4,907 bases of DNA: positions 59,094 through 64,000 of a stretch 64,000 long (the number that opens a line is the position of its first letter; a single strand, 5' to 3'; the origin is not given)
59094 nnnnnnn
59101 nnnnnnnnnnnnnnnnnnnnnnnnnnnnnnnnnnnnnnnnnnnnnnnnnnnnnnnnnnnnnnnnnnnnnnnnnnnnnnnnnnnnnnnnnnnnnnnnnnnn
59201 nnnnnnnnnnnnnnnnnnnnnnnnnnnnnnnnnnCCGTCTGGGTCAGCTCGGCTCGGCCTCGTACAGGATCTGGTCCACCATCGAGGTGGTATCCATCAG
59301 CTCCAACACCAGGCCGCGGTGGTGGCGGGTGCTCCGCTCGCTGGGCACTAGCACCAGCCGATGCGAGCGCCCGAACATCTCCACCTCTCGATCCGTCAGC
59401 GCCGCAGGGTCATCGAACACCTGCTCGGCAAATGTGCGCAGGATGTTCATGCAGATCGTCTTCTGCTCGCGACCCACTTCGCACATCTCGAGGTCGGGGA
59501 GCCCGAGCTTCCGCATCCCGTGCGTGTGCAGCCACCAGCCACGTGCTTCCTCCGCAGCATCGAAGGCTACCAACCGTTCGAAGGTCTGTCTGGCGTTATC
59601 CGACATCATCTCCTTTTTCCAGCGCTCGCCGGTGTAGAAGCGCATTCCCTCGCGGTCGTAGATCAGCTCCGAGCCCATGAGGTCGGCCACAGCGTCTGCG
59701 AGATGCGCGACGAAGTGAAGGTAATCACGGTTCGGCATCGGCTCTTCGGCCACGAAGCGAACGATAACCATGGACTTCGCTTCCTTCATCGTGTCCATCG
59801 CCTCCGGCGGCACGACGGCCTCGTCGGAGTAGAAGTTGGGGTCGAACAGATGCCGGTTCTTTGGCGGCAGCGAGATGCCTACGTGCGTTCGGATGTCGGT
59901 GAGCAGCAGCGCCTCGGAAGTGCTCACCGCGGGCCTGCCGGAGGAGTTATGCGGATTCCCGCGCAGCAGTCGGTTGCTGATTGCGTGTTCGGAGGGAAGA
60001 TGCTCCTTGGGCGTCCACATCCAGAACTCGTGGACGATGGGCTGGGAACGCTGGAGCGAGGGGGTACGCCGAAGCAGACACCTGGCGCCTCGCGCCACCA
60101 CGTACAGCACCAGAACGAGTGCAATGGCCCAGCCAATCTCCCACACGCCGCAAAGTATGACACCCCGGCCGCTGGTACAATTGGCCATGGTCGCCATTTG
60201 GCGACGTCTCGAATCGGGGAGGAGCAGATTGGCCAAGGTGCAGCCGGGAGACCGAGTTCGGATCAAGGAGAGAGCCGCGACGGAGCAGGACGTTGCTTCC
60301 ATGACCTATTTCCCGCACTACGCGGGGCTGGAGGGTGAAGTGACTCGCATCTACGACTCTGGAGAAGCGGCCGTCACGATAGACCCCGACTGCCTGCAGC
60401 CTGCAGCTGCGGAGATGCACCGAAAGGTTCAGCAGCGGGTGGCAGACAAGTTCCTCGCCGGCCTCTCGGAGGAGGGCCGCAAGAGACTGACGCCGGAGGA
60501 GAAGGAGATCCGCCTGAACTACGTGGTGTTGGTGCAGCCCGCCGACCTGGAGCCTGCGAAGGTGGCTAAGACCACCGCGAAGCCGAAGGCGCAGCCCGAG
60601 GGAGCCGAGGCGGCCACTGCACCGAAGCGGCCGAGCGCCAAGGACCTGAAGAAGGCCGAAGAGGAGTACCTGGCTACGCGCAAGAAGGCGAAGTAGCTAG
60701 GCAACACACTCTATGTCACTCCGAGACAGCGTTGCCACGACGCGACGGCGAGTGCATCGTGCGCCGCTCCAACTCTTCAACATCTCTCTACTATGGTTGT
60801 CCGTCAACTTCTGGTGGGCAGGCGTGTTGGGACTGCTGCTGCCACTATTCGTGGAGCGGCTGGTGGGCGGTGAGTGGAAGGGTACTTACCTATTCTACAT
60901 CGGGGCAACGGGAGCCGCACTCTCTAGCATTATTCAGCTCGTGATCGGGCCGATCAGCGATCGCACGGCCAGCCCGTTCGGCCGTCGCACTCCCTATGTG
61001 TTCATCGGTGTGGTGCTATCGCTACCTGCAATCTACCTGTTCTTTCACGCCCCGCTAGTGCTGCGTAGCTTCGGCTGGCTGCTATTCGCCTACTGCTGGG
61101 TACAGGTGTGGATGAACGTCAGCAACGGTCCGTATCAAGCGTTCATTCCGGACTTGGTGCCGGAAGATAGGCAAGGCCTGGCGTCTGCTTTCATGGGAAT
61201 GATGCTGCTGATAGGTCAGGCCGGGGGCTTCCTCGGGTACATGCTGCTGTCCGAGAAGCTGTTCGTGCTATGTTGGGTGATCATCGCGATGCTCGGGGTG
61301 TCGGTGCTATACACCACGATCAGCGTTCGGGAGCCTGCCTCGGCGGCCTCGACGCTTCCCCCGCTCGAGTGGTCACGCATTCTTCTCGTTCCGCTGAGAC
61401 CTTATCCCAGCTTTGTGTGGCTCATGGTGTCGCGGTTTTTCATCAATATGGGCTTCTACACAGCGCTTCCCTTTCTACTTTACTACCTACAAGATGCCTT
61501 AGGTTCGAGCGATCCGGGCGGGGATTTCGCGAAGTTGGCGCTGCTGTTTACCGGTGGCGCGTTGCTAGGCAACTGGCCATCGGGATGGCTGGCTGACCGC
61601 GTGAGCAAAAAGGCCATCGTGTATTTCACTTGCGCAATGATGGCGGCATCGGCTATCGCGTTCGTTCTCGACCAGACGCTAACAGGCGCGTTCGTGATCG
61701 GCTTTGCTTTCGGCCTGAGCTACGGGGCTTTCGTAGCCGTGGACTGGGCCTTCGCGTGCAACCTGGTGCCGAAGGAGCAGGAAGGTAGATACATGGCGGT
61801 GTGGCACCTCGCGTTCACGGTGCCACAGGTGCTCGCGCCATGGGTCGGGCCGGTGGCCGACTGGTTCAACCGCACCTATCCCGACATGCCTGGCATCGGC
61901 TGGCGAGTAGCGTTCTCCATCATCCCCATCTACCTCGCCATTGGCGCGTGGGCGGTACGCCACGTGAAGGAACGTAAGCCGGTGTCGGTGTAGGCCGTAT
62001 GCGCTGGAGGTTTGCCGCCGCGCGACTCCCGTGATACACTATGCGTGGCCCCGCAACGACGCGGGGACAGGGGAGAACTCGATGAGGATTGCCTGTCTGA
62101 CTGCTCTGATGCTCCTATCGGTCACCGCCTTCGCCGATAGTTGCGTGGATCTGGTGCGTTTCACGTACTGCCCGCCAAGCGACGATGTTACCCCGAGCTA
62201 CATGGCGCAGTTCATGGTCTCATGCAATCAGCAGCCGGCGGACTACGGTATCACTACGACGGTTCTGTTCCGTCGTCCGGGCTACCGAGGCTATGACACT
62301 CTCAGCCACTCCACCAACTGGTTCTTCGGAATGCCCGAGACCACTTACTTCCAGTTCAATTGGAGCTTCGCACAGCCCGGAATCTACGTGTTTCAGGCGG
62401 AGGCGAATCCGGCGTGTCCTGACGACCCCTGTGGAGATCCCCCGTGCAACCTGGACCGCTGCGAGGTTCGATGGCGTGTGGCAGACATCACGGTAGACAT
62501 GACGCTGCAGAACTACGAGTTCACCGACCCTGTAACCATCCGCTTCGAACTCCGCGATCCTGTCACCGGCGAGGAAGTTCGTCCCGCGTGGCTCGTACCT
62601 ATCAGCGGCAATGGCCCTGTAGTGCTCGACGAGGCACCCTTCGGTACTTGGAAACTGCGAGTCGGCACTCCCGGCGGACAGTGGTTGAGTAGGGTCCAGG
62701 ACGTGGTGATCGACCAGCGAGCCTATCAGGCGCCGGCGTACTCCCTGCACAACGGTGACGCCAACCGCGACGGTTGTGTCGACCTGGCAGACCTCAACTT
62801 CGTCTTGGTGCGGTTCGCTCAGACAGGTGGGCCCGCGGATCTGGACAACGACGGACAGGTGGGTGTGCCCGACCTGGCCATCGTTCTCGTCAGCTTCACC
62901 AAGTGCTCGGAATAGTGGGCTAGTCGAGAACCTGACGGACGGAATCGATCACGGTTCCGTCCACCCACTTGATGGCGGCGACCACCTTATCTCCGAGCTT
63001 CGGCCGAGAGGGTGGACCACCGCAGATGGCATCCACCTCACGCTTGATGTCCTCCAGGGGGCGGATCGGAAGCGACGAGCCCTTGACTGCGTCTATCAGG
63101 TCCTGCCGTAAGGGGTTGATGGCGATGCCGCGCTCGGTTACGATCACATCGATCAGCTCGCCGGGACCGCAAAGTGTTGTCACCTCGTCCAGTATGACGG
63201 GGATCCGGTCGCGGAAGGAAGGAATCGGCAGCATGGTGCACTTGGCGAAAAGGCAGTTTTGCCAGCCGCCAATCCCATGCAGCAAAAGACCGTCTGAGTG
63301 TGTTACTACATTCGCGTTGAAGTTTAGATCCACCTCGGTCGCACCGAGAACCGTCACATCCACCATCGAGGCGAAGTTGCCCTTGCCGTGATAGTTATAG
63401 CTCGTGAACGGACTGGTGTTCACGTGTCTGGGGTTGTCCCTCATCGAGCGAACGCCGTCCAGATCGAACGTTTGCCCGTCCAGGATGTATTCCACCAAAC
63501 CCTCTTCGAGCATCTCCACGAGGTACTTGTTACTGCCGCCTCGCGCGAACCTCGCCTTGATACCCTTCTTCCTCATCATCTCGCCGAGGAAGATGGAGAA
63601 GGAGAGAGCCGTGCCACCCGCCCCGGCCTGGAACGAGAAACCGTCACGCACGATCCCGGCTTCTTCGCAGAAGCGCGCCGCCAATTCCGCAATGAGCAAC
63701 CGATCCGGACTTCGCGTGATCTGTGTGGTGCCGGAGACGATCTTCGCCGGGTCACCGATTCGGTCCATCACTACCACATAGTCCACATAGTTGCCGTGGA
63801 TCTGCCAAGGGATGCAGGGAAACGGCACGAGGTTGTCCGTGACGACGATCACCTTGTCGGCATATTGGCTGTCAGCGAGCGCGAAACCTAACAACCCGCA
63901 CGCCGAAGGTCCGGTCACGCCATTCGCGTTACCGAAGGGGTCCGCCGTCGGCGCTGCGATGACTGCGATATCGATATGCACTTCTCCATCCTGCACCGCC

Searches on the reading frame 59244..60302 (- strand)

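Call 52: search_protein_families(library=pfam, proteins=[window:59244-60302:-], max_evalue=0.001)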
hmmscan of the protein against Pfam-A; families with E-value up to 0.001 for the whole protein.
window:59244-60302:- (352 aa): 1 family
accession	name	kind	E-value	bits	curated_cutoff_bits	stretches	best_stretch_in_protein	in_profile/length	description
PF22789.1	DUF4026_C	-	1.7e-10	41.8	27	1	250-312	8-70/114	Protein of unknown function (DUF4026) C-terminal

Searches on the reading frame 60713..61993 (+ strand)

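Call 52: search_protein_families(library=pfam, proteins=[window:60713-61993:+], max_evalue=0.001)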
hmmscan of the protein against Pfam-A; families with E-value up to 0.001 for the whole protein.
window:60713-61993:+ (426 aa): 3 families
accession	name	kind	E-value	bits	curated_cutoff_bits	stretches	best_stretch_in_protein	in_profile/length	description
PF07690.21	MFS_1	-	1.4e-40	139.8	33.4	3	89-376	59-347/347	Major Facilitator Superfamily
PF13347.12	MFS_2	-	4.6e-20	72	27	1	69-366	44-364/427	MFS/sugar transport protein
PF03209.21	PUCC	-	3.2e-09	36.7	21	1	272-420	245-398/401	PUCC protein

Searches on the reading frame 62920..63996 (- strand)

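Call 82: search_protein_families(library=pfam, proteins=[window:62920-63996:-], max_evalue=0.001)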
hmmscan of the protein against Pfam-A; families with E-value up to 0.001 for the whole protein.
window:62920-63996:- (358 aa): 1 family
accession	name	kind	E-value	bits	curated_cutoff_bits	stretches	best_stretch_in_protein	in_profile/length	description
PF04223.18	CitF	-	1e-101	341.7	27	1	2-356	112-466/466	Citrate lyase, alpha subunit (CitF)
